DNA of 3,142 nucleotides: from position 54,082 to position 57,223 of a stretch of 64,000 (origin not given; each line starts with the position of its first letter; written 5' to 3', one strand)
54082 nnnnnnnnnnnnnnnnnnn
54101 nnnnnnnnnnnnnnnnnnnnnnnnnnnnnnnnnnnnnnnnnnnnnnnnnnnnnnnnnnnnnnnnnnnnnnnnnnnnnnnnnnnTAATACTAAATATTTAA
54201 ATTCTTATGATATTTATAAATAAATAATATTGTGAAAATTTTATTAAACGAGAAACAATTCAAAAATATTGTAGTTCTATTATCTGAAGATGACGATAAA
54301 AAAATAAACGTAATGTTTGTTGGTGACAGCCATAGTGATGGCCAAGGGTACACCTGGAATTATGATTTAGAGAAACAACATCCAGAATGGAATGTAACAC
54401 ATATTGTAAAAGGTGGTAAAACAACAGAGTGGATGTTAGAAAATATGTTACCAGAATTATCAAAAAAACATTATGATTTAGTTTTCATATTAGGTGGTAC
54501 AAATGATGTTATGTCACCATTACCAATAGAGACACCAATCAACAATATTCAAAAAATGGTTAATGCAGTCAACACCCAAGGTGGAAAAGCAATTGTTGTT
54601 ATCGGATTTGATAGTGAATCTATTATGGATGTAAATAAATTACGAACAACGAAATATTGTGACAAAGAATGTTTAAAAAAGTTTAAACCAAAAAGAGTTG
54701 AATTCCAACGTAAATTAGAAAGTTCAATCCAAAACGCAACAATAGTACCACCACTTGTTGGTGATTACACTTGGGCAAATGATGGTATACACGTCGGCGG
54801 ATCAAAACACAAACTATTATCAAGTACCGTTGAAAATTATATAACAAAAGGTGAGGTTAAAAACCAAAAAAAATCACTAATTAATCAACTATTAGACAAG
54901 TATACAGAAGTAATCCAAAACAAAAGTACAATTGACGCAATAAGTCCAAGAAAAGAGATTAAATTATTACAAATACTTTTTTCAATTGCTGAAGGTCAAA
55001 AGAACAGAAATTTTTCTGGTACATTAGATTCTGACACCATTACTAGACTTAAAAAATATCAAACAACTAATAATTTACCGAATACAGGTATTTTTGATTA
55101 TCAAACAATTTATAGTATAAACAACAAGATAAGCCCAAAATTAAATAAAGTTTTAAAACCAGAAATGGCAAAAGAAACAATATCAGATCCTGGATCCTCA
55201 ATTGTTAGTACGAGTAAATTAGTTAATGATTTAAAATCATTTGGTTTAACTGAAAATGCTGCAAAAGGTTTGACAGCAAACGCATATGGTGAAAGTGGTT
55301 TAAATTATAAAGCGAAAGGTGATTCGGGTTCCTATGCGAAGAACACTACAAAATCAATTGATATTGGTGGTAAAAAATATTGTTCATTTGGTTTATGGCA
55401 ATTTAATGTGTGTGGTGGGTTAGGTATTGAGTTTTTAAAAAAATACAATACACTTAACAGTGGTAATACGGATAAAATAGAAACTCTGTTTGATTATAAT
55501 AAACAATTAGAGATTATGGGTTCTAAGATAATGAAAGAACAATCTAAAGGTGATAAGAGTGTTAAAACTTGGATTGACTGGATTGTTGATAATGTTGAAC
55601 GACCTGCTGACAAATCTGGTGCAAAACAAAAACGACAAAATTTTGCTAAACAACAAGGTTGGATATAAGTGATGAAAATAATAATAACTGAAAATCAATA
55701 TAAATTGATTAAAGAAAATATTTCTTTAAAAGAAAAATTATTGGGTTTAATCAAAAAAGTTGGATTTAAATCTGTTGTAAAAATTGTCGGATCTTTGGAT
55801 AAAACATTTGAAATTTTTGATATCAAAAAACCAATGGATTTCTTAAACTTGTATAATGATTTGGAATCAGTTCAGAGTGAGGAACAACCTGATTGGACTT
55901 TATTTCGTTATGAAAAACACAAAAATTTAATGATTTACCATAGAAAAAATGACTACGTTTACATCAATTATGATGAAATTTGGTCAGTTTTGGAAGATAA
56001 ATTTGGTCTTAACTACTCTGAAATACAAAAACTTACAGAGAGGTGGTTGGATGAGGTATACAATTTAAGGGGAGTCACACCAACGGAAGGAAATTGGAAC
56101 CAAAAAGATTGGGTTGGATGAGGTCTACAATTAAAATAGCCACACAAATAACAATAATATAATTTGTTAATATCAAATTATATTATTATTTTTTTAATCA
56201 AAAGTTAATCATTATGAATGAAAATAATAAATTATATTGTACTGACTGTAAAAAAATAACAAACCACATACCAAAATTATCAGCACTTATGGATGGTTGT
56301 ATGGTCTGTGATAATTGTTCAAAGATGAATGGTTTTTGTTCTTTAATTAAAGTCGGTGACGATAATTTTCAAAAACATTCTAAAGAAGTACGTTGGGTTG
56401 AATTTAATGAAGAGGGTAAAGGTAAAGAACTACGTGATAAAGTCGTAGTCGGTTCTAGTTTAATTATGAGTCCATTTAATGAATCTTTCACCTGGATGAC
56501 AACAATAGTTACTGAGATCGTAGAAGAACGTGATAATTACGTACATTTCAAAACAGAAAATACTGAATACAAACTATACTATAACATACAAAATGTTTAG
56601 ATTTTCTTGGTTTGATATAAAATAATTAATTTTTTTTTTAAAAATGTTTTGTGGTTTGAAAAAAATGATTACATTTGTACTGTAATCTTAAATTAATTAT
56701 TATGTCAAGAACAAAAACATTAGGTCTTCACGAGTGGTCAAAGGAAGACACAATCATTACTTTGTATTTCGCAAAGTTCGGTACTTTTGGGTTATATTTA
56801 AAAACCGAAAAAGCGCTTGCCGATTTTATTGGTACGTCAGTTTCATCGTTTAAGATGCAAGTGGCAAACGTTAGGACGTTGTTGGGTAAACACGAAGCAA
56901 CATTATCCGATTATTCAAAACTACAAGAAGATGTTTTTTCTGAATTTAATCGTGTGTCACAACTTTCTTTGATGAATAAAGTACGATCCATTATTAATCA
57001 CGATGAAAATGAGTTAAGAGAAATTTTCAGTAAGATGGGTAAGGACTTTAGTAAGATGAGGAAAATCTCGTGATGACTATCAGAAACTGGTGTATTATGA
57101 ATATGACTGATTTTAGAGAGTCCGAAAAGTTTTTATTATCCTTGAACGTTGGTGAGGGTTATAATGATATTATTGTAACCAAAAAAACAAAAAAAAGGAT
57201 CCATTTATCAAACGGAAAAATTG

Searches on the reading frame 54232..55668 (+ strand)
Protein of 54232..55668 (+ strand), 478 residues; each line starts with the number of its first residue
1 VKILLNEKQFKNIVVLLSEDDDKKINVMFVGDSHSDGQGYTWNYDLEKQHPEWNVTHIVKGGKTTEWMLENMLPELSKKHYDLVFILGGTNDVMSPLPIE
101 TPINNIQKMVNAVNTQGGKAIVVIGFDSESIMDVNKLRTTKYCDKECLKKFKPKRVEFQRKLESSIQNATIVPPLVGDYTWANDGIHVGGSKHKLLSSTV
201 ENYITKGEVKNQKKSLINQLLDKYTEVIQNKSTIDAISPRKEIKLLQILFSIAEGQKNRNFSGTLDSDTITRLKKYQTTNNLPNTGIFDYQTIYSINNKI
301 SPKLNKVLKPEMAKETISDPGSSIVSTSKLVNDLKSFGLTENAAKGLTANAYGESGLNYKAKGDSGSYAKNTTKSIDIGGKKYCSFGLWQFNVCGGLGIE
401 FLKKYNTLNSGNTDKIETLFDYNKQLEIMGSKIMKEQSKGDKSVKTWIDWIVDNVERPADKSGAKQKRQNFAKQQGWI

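Call 3: search_protein_families(library=pfam, proteins=[window:54232-55668:+], max_evalue=0.01)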
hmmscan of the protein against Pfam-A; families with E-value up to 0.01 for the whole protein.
window:54232-55668:+ (478 aa): 4 families
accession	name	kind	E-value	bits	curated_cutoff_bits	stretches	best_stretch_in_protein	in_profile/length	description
PF18013.6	Phage_lysozyme2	-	1.2e-09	38.9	28.2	1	329-474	5-135/140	Phage tail lysozyme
PF13472.12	Lipase_GDSL_2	-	1.7e-09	38.9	32.9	1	29-128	1-107/178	GDSL-like Lipase/Acylhydrolase family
PF01471.23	PG_binding_1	-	9e-06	26.2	23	1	241-294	3-55/57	Putative peptidoglycan binding domain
PF00657.28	Lipase_GDSL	-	0.0047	17.5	23.6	0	27-166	1-156/208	GDSL-like Lipase/Acylhydrolase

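Call 4: search_protein_families(library=phrogs, proteins=[window:54232-55668:+], max_evalue=0.01)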
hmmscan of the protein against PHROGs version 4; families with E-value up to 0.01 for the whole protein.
window:54232-55668:+ (478 aa): 3 families
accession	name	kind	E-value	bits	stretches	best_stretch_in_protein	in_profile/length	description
phrog_13362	-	unknown function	4.9e-09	35.9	1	22-124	505-613/820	-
phrog_14008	-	unknown function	1.8e-05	25.2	1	10-122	46-151/234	-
phrog_2937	-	unknown function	0.0036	17.8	0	281-318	50-86/244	-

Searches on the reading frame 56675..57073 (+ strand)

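Call 3: search_protein_families(library=pfam, proteins=[window:56675-57073:+], max_evalue=0.01)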
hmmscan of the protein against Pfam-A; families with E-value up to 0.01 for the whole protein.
window:56675-57073:+ (132 aa): 1 family
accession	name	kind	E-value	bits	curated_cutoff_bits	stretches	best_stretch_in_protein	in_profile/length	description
PF24366.1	DUF7522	-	0.0078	16.8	27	0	31-80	27-80/118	Family of unknown function (DUF7522)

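Call 4: search_protein_families(library=phrogs, proteins=[window:56675-57073:+], max_evalue=0.01)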
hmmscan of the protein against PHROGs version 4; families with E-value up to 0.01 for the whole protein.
window:56675-57073:+ (132 aa): 1 family
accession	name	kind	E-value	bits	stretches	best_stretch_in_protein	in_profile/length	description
phrog_21120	-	unknown function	0.00015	23.1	1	47-100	32-86/142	-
